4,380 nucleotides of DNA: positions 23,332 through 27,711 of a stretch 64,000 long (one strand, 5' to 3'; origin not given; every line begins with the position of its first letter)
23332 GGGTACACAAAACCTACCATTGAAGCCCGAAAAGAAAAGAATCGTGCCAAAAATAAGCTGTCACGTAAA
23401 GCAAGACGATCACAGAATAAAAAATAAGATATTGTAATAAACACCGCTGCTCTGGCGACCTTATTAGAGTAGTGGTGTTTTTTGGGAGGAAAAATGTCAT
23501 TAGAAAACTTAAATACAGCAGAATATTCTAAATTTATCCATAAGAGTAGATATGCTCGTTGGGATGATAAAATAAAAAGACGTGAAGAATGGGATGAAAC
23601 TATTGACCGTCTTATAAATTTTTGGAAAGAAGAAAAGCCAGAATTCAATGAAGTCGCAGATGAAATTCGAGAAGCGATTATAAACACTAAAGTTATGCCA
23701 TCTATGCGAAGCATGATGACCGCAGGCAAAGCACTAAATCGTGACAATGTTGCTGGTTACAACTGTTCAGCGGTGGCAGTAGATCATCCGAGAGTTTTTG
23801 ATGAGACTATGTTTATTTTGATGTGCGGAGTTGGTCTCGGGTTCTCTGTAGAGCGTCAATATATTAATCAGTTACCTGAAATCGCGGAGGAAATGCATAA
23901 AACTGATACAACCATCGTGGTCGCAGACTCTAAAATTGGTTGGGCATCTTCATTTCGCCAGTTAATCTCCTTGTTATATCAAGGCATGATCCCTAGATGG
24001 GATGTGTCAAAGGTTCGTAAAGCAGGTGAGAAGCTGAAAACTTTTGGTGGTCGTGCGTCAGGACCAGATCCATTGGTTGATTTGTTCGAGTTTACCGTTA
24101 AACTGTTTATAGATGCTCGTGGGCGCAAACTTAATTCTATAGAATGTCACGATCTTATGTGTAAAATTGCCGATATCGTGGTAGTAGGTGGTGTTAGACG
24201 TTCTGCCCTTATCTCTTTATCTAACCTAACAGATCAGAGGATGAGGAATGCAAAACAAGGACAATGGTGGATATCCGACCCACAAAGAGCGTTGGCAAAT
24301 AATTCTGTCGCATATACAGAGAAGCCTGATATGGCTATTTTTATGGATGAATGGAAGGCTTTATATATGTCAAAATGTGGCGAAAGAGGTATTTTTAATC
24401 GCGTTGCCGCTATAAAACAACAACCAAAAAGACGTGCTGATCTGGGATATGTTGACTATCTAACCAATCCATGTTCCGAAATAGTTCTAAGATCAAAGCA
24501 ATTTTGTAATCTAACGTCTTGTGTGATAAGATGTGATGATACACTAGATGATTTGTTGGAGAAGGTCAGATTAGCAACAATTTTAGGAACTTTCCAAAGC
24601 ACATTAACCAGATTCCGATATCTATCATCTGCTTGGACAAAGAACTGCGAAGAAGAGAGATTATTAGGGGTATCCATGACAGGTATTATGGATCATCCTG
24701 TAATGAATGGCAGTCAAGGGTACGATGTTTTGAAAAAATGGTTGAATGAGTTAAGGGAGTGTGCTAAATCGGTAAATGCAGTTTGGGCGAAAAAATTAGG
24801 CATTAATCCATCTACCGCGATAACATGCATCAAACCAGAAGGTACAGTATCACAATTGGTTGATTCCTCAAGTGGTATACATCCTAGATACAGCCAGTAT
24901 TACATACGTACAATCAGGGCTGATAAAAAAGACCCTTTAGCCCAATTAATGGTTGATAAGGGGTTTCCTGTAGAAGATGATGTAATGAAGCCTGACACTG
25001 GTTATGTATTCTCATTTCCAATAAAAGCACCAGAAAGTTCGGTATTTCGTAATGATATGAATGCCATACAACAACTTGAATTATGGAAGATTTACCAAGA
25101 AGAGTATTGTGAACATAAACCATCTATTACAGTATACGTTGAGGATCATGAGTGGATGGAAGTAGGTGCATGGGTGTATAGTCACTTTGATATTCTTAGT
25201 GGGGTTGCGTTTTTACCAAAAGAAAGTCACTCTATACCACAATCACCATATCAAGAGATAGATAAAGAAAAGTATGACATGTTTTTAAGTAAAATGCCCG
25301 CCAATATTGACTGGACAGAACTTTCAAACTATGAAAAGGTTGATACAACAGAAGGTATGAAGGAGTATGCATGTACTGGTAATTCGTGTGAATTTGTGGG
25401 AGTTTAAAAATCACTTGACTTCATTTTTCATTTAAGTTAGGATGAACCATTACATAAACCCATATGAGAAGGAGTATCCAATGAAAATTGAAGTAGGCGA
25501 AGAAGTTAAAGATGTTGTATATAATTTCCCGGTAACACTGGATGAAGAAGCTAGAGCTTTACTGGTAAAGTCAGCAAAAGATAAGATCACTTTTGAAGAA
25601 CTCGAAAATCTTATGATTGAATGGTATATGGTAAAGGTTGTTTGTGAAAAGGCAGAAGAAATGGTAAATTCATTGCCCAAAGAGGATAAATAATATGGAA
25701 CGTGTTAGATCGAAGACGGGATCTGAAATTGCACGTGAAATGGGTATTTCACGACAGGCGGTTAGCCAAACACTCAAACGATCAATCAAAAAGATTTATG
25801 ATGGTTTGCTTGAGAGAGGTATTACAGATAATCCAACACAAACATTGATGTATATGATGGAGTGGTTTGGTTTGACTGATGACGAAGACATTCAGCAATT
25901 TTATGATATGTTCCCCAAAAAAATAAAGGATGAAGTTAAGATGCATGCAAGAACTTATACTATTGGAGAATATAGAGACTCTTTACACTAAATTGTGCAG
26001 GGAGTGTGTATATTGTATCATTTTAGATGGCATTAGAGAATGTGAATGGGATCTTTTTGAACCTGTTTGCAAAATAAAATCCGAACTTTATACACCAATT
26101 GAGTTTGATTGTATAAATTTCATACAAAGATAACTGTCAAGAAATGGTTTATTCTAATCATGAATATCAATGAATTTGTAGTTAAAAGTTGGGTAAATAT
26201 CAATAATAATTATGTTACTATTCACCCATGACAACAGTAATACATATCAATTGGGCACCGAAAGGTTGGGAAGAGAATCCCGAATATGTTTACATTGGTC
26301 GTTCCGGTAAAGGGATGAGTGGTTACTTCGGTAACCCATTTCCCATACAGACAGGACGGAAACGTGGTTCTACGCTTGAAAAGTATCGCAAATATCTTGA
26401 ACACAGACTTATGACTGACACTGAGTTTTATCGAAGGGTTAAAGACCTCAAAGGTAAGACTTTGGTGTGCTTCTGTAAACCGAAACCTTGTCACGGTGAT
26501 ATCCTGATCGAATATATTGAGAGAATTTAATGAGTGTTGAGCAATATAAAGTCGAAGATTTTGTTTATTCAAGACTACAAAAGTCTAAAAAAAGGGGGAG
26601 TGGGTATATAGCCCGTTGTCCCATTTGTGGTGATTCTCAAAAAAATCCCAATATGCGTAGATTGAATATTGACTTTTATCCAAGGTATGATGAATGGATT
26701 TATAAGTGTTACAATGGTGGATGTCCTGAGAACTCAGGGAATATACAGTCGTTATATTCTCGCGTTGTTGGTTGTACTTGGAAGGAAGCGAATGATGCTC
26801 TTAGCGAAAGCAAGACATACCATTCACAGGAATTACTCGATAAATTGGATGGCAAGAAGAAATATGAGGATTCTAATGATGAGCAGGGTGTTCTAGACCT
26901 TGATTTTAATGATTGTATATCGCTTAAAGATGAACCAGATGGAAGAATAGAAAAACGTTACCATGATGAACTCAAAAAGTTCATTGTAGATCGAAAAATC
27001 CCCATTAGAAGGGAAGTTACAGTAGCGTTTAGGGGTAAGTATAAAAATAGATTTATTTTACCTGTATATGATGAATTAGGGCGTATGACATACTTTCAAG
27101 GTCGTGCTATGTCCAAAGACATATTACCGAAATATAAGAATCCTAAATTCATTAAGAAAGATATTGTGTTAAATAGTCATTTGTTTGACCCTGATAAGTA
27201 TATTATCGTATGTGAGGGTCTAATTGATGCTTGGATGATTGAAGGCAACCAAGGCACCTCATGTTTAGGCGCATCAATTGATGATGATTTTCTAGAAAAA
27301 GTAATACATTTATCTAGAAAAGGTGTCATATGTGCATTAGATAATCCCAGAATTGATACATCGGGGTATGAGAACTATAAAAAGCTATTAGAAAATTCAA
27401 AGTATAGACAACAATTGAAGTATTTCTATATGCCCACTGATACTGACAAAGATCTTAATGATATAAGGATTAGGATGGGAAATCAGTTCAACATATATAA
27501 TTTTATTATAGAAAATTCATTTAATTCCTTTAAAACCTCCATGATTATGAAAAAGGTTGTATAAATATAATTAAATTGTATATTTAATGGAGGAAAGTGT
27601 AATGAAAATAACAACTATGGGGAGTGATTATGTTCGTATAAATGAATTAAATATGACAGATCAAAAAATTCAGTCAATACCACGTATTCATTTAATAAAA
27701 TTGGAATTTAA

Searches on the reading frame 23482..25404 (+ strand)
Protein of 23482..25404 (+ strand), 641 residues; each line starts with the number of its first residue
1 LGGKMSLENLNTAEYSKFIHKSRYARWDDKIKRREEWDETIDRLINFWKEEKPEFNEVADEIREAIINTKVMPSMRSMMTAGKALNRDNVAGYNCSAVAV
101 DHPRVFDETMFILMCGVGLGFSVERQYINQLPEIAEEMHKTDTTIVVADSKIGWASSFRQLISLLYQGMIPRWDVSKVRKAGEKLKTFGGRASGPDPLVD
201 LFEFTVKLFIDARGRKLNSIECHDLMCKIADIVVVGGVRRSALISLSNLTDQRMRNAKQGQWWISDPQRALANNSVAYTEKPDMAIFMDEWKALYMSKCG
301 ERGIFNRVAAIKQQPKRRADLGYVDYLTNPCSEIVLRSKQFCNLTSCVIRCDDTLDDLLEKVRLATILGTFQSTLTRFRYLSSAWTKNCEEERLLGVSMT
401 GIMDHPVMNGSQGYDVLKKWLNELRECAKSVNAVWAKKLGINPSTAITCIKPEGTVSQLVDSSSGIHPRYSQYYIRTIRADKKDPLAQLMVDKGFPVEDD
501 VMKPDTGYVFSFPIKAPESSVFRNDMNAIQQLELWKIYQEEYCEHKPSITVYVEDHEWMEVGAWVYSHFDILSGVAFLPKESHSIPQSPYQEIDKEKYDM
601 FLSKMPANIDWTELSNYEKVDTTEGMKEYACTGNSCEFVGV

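Call 8: search_protein_families(library=phrogs, proteins=[window:23482-25404:+], max_evalue=0.00001)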
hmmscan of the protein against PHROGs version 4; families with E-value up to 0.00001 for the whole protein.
window:23482-25404:+ (641 aa): 1 family
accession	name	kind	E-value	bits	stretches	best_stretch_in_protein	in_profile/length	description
phrog_367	-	DNA, RNA and nucleotide metabolism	1.4e-179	599.6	1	5-639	24-697/701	ribonucleotide reductase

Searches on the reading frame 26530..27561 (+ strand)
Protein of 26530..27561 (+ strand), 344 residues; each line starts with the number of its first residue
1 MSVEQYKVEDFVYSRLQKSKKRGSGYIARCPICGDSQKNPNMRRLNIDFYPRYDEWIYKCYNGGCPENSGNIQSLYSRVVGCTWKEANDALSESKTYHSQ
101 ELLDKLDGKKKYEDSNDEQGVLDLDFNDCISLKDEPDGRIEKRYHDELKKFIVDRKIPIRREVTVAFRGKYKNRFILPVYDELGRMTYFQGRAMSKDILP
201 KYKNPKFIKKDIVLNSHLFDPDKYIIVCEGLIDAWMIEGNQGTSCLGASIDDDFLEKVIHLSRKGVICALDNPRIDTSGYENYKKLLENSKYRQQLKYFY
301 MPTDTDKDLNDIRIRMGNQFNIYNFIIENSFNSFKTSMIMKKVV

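Call 8: search_protein_families(library=phrogs, proteins=[window:26530-27561:+], max_evalue=0.00001)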
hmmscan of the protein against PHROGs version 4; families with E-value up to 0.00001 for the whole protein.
window:26530-27561:+ (344 aa): 2 families
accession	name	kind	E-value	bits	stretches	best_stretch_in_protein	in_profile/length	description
phrog_47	-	DNA, RNA and nucleotide metabolism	9.6e-33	114.7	1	10-315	32-324/947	DNA primase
phrog_6444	-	DNA, RNA and nucleotide metabolism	4.7e-11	43.2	1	150-308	180-348/577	DNA primase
